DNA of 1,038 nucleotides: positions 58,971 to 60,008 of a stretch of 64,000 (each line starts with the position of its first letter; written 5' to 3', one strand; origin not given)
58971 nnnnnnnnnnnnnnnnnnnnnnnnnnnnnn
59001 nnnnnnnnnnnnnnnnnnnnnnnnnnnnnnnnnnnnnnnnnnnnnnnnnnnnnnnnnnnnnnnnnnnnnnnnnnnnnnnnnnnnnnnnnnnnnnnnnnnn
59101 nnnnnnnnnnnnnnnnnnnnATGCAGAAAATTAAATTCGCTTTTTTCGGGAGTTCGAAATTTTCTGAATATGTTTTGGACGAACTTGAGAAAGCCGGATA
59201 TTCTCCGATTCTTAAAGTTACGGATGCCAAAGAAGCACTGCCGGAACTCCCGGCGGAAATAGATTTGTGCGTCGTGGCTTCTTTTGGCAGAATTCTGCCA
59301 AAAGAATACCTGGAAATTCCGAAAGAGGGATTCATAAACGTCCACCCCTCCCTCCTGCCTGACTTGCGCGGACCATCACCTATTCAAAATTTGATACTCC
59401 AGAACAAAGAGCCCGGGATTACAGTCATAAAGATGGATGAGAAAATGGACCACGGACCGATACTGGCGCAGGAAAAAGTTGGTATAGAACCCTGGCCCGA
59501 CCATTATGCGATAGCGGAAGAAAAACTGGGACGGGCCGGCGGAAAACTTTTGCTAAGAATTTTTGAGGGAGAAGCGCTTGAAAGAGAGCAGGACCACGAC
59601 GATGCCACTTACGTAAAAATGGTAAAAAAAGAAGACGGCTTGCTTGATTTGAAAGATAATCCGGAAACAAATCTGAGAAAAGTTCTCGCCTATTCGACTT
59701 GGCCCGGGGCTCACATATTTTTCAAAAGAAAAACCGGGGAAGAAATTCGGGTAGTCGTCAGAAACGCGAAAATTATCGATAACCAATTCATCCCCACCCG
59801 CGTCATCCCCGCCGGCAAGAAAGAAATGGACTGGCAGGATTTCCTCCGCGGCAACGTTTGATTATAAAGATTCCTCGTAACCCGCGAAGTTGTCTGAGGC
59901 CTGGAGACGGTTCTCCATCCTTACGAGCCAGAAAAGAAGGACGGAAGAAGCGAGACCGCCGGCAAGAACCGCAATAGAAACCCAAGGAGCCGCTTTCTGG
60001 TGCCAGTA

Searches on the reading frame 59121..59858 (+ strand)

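Call 65: search_protein_families(library=pfam, proteins=[window:59121-59858:+], max_evalue=0.0001)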
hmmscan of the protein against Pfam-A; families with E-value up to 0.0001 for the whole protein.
window:59121-59858:+ (246 aa): 2 families
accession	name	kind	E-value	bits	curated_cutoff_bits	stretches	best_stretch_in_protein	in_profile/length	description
PF00551.24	Formyl_trans_N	-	2e-23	83.5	26.1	1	45-139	78-172/181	Formyl transferase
PF02911.23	Formyl_trans_C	-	3.9e-06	27.4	21.1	0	168-211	2-40/100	Formyl transferase, C-terminal domain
